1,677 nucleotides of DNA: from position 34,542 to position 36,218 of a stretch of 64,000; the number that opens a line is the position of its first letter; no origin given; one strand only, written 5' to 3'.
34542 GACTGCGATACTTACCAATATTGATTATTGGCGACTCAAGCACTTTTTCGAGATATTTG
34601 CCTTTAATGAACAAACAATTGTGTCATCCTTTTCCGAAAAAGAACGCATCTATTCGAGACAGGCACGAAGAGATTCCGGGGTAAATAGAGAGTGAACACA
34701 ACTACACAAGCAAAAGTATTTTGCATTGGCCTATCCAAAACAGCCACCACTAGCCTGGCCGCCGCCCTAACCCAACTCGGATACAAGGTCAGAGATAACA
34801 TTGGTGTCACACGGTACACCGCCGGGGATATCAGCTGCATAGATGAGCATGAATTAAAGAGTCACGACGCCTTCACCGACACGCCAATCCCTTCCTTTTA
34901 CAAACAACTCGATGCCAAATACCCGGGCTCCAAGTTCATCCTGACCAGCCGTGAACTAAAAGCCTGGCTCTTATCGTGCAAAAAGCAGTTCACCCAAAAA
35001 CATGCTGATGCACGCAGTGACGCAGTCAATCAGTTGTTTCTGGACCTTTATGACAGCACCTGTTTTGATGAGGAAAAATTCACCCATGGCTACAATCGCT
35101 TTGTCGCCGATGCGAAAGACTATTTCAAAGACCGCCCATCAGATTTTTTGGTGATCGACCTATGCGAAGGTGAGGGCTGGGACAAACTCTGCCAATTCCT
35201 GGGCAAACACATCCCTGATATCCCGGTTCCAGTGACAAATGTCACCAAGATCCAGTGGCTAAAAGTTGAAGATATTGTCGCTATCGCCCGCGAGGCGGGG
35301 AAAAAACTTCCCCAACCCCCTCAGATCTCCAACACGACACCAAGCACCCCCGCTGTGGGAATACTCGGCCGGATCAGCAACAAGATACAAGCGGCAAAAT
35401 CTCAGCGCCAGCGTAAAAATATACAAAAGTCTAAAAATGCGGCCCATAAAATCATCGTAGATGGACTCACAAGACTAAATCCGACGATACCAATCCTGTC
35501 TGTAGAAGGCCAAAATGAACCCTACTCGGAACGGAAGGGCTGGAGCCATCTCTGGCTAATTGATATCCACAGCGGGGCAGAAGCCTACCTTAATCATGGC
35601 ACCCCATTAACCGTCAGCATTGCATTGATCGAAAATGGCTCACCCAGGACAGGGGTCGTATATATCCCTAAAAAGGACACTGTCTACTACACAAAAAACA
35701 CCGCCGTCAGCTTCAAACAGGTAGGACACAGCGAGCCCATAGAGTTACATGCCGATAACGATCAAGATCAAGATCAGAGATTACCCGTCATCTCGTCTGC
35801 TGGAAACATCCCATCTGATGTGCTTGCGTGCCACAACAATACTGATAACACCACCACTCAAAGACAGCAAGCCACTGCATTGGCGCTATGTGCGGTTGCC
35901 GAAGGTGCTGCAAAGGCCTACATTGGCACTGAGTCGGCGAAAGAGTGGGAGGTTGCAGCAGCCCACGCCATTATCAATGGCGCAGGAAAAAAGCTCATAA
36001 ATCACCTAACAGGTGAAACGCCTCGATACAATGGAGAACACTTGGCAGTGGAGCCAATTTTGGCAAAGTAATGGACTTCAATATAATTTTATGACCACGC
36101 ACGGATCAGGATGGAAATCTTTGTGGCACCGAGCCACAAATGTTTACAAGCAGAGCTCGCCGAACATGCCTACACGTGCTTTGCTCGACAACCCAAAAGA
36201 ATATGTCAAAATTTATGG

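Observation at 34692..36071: Sulfotransferase fused to a truncated, motif-degenerate CysQ/PAP-phosphatase-like domain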

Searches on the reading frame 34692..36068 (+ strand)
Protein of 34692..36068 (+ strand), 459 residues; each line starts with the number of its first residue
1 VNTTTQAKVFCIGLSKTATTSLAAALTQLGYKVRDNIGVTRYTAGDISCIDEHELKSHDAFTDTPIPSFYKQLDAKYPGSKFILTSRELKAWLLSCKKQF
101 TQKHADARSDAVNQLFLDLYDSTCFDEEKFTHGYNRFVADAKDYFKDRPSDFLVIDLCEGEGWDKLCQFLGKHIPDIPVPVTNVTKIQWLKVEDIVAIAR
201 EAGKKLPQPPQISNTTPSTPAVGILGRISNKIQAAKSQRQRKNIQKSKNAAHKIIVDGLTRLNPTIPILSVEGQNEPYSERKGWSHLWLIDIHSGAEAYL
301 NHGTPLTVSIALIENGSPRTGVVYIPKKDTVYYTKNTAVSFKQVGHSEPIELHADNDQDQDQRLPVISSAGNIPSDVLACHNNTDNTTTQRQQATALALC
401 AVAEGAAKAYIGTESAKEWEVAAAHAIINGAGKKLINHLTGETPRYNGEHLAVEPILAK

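Call 3: search_protein_families(library=pfam, proteins=[window:34692-36068:+], max_evalue=1)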
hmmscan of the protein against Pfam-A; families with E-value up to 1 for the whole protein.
window:34692-36068:+ (459 aa): 3 families
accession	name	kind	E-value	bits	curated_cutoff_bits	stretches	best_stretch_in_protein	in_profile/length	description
PF17784.7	Sulfotransfer_4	-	4.8e-30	105.4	22.8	1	8-185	1-212/215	Sulfotransferase domain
PF00459.30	Inositol_P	-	2.5e-21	76.8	27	1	228-441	24-233/271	Inositol monophosphatase family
PF13469.12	Sulfotransfer_3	-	0.11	13.1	27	0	71-116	116-162/216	Sulfotransferase family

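Call 4: search_protein_families(library=ncbifam, proteins=[window:34692-36068:+], max_evalue=1)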
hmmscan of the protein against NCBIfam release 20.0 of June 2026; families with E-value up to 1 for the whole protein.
window:34692-36068:+ (459 aa): 6 families
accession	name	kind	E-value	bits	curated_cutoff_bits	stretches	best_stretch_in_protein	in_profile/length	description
TIGR01331.1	bisphos_cysQ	equivalog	6.7e-35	120.9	228.8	1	237-437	28-226/250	3'(2'),5'-bisphosphate nucleotidase CysQ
NF008182.0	PRK10931.1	equivalog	2.9e-29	101.9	379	1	240-437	33-222/246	3'(2'),5'-bisphosphate nucleotidase CysQ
TIGR02067.1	his_9_HisN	equivalog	1.5e-11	44.3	275.15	1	231-450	23-235/252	histidinol-phosphatase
NF009321.0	PRK12676.1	equivalog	0.0019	17.3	264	1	249-438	49-229/264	bifunctional fructose-bisphosphatase/inositol-phosphate phosphatase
NF008027.1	PRK10757.1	equivalog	0.0076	15.2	332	1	246-335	42-128/267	inositol-1-monophosphatase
NF010678.0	PRK14076.1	equivalog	0.093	11.6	493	1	328-437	142-250/570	bifunctional NADP phosphatase/NAD kinase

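Call 5: search_solved_structures(query=window:34692-36068:+, max_evalue=10, show_alignments=3)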
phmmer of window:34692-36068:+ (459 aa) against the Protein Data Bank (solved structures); distinct sequences matched with E-value up to 10: 33.
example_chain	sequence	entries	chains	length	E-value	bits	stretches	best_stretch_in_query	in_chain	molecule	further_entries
3b8b_A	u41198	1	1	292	2.3e-21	79.1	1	249-451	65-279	CysQ, sulfite synthesis pathway protein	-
5tiz_A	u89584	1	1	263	1.7e-10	43.3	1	54-185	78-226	Sulfotransferase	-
6b51_A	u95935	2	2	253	2.3e-08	36.3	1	55-183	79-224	Sulfotransferase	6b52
6b53_A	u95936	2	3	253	2.8e-08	36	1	55-183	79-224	Sulfotransferase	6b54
5tiv_A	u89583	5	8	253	3e-08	35.9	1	55-183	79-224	Sulfotransferase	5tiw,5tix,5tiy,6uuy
4mua_A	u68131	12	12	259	1.9e-07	33.2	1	55-183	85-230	Sulfotransferase | Sulfotransferase oxamniquine resistance protein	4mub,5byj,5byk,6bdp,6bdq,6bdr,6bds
6b4z_A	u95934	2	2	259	2e-07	33.1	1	55-183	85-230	Sulfotransferase oxamniquine resistance protein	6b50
6b4x_A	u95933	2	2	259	2.1e-07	33.1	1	55-183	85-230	Sulfotransferase oxamniquine resistance protein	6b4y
8y9p_A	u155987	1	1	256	3.9e-07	32.2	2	6-100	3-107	SgdX2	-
2pcr_A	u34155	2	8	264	3e-06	29.3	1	276-433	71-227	Inositol-1-monophosphatase | Fructose-1,6-bisphosphatase/inositol-1-monophosphatase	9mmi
5zhh_A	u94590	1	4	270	4.1e-06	28.9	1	223-436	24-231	Inositol-1-monophosphatase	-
5yht_A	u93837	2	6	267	1.6e-05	26.9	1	286-453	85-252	Histidinol-phosphatase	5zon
2p3n_A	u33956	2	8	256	2.8e-05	26.1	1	247-432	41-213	Inositol-1-monophosphatase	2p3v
9kf1_A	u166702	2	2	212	3.9e-05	25.6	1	6-183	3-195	Sulfotransferase family protein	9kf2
5i3s_A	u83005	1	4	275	7.5e-05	24.7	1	249-441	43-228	Inositol monophosphatase family protein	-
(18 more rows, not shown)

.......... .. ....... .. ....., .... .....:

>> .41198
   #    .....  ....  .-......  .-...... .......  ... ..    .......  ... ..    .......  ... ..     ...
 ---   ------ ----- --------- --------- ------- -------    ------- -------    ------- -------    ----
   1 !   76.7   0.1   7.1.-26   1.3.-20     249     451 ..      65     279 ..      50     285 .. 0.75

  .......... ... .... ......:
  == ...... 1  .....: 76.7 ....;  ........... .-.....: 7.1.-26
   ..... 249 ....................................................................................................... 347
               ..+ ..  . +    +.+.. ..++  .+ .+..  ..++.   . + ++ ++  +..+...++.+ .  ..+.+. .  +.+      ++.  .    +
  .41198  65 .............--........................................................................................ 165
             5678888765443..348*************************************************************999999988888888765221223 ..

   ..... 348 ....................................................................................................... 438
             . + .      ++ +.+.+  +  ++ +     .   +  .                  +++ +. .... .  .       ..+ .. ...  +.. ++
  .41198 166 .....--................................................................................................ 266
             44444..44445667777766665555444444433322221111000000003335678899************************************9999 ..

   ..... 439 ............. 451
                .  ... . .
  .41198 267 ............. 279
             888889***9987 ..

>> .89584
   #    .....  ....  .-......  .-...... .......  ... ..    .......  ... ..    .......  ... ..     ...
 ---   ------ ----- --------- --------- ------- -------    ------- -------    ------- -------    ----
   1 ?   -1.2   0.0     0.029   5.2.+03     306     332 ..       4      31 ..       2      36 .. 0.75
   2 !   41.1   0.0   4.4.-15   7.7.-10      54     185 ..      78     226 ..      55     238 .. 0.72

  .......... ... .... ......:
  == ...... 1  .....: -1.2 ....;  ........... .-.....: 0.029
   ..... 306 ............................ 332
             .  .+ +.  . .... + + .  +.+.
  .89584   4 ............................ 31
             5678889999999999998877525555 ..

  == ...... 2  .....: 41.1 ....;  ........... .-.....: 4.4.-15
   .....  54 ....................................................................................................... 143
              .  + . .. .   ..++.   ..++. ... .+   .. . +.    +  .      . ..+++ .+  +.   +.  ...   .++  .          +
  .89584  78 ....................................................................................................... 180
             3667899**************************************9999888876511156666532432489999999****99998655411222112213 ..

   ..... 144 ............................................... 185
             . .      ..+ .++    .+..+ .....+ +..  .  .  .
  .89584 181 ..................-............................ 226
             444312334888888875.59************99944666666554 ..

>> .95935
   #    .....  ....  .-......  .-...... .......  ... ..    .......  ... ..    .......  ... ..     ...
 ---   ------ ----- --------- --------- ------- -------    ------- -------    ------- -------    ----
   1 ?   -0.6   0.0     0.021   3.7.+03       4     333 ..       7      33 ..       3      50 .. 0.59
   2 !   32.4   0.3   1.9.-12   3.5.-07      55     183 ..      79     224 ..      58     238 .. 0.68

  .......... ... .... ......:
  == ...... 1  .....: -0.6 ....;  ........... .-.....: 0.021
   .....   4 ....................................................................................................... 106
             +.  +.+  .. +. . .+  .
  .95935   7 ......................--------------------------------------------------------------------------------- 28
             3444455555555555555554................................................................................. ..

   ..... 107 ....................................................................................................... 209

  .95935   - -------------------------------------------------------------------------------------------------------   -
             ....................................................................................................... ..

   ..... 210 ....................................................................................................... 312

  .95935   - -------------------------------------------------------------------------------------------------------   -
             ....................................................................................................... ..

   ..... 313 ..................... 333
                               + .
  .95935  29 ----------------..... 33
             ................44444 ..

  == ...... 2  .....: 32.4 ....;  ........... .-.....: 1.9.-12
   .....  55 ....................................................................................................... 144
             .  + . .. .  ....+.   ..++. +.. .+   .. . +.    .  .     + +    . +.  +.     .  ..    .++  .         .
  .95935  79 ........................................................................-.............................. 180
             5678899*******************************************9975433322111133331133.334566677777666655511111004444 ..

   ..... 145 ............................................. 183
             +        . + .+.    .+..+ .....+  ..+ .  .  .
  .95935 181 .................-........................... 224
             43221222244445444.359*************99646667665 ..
